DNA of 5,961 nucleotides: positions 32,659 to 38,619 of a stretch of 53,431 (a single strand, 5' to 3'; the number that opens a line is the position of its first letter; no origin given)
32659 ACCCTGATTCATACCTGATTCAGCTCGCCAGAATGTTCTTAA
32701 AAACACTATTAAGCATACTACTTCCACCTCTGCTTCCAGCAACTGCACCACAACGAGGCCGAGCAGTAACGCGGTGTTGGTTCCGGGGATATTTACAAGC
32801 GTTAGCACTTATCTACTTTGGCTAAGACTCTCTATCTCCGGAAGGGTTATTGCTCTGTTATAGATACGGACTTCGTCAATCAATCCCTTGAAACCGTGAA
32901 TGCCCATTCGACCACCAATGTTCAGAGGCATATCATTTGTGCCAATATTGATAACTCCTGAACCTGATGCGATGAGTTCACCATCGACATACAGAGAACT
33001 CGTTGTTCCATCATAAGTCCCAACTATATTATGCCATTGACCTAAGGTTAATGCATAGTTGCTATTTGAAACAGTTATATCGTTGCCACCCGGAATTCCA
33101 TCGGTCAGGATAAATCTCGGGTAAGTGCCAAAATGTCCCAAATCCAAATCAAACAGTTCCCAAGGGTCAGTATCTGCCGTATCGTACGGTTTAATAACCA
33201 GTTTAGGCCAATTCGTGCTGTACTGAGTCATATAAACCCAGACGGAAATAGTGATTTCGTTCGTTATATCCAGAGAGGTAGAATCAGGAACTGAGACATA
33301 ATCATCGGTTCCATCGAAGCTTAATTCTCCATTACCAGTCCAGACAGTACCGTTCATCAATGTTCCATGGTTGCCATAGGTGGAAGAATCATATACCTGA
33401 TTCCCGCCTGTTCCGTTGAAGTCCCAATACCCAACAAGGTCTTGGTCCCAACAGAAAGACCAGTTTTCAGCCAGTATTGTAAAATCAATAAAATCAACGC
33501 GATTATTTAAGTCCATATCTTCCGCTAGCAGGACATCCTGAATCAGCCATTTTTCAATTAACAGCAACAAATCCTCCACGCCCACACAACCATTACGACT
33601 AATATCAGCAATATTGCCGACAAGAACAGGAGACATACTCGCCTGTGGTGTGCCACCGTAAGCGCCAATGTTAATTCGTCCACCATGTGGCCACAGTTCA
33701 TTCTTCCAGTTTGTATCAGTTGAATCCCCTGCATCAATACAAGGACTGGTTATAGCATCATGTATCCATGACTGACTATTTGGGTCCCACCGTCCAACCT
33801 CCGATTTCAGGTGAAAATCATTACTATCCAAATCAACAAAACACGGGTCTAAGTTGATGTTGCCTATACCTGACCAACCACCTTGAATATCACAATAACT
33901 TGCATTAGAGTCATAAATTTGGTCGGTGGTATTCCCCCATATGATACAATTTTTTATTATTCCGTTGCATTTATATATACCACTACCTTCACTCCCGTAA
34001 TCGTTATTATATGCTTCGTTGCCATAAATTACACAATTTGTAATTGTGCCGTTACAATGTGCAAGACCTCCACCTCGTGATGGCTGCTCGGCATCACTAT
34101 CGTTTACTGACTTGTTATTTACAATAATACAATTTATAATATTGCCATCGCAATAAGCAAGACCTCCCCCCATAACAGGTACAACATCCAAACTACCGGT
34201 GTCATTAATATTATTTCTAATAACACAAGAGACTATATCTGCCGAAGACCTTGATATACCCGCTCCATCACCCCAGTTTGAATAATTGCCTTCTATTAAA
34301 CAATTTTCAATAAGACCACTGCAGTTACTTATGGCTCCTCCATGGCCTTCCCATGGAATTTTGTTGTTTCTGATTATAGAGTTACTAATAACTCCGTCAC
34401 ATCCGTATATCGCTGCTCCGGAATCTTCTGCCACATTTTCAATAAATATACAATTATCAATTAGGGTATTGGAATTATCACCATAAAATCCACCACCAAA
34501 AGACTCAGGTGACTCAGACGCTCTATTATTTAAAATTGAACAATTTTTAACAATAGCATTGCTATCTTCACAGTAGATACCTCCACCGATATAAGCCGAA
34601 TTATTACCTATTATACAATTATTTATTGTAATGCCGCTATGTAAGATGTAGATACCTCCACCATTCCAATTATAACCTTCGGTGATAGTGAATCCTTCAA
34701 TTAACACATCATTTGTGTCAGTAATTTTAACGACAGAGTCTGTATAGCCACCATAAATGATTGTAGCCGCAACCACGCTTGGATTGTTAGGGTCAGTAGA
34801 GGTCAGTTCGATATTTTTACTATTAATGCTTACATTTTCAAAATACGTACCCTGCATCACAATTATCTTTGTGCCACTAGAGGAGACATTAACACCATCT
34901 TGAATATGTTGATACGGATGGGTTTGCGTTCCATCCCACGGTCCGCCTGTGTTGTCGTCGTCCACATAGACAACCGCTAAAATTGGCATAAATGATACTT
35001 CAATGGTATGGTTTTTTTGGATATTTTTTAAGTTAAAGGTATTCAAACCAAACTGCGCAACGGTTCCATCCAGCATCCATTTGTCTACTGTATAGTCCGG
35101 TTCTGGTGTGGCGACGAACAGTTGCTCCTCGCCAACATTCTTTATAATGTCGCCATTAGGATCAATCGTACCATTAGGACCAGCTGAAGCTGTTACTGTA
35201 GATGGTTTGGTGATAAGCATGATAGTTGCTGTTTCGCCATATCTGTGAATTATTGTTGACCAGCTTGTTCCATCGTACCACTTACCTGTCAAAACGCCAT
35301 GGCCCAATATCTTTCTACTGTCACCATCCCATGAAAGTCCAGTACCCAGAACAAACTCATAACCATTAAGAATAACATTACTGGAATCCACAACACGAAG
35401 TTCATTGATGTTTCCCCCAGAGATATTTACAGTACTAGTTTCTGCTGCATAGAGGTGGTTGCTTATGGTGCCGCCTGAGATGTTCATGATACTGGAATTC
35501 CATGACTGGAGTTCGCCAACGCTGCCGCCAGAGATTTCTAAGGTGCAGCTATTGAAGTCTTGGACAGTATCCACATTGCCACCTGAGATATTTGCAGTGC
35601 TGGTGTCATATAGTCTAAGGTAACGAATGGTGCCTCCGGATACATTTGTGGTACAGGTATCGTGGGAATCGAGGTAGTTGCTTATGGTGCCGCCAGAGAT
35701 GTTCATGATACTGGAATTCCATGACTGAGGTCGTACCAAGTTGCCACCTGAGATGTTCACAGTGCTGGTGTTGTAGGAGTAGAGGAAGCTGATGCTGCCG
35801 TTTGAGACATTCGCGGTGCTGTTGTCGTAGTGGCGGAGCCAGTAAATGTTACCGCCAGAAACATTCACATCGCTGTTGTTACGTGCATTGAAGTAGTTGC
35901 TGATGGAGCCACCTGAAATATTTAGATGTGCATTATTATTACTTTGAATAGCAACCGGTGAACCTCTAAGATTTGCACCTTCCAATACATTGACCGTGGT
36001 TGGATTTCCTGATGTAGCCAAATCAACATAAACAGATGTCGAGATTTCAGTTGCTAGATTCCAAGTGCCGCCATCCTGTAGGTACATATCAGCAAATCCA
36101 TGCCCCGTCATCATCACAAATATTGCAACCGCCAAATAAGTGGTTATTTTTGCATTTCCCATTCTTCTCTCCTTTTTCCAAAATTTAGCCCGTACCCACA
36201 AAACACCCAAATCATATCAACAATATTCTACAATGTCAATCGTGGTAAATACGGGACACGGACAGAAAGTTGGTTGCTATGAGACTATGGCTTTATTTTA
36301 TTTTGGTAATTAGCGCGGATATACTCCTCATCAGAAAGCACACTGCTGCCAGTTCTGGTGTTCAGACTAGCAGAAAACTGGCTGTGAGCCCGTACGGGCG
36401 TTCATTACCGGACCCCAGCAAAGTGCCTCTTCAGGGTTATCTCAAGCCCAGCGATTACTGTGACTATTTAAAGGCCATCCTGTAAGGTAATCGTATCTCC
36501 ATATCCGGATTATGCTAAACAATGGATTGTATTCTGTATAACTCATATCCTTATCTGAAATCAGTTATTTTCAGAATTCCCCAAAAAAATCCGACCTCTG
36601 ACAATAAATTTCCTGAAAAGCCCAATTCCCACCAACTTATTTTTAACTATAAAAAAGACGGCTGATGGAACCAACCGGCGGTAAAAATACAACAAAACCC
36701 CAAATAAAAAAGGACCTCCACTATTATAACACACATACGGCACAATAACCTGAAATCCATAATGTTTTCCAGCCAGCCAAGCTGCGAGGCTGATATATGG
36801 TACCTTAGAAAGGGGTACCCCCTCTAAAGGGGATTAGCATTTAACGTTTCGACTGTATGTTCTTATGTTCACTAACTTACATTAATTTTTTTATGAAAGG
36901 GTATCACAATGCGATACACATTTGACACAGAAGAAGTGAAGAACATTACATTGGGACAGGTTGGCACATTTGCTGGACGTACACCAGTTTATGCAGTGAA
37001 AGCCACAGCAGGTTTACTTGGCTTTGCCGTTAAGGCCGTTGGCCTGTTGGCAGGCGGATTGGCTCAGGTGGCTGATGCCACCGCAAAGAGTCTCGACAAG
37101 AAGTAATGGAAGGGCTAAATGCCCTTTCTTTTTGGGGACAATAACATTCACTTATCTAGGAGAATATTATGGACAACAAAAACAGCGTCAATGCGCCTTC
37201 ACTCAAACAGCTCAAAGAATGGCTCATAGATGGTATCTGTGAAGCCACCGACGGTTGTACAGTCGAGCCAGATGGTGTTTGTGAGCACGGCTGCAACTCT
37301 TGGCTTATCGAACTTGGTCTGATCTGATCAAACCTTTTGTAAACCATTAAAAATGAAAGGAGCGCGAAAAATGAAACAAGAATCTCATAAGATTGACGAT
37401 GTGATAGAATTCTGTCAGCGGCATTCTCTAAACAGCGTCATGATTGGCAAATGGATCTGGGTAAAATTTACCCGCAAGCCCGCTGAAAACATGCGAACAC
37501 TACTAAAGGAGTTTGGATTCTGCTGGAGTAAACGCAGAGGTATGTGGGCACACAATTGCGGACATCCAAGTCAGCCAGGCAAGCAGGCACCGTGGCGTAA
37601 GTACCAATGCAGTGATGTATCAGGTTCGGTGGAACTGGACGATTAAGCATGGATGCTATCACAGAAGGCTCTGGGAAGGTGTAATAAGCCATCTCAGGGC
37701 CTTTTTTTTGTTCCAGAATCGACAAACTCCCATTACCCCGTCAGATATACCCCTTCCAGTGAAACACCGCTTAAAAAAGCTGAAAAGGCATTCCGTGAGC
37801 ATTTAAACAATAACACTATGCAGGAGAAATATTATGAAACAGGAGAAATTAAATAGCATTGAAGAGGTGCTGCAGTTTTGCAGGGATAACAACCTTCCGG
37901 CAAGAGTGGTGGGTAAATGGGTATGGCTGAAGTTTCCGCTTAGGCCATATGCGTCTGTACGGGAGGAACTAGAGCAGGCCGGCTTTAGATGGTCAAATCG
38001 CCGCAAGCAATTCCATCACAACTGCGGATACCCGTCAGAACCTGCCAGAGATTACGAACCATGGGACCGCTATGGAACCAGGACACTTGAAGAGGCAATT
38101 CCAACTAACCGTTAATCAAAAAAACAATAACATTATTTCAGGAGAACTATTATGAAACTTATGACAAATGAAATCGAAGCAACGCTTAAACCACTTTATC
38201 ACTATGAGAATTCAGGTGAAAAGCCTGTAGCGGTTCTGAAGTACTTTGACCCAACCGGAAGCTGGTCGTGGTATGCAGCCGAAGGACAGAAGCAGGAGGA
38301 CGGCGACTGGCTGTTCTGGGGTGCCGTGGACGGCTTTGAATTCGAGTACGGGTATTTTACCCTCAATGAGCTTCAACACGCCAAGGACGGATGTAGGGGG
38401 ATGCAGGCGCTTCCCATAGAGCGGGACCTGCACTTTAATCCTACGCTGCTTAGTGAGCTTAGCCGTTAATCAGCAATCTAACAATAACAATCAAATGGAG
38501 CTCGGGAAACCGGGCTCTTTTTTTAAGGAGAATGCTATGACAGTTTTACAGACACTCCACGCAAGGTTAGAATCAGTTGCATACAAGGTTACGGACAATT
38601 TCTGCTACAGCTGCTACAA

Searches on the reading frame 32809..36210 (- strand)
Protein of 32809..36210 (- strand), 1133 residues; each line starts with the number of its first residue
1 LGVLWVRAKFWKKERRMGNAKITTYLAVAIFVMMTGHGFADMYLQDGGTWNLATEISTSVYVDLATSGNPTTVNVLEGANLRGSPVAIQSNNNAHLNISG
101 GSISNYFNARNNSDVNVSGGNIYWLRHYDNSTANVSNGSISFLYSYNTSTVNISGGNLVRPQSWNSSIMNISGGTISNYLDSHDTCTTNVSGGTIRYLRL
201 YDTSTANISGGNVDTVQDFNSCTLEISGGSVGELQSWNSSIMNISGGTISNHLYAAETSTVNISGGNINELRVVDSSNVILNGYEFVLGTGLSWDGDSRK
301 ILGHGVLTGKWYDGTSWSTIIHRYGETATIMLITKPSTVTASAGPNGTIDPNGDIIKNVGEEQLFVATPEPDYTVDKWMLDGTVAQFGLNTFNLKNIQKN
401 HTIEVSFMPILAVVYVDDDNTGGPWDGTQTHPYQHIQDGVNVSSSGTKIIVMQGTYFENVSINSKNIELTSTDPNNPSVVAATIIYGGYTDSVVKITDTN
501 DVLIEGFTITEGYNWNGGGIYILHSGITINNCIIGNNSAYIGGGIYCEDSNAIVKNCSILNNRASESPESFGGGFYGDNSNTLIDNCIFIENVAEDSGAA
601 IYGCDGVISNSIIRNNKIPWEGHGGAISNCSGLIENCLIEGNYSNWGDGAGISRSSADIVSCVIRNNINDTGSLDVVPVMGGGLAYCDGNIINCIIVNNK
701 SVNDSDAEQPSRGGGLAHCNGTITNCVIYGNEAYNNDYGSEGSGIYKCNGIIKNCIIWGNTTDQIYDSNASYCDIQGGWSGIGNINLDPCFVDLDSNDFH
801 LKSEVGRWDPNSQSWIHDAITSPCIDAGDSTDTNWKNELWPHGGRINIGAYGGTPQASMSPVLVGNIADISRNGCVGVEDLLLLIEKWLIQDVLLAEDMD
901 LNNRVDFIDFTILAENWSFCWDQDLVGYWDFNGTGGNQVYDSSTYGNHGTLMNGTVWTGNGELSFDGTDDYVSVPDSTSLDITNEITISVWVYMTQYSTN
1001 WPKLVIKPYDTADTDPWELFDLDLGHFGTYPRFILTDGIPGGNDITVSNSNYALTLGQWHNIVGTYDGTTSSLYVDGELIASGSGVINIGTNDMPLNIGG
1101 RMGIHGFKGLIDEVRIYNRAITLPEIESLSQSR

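Call 60: search_protein_families(library=pfam, proteins=[window:32809-36210:-], max_evalue=0.00001)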
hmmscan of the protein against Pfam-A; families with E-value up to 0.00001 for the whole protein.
window:32809-36210:- (1133 aa): 2 families
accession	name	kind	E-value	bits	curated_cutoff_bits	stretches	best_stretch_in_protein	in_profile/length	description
PF13385.13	Laminin_G_3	-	5e-31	108.3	27.6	1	966-1126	1-150/151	Concanavalin A-like lectin/glucanases superfamily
PF08480.16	Disaggr_assoc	-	1.1e-08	35.7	22.6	1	664-828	38-194/194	Disaggregatase related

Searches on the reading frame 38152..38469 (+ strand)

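Call 10: search_protein_families(library=pfam, proteins=[window:38152-38469:+], max_evalue=0.01)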
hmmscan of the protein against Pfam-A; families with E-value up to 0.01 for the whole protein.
window:38152-38469:+ (105 aa): 1 family
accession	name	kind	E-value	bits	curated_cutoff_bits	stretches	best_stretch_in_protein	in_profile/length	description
PF11171.13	DUF2958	-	1.5e-08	35.4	21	1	4-98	2-94/111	Protein of unknown function (DUF2958)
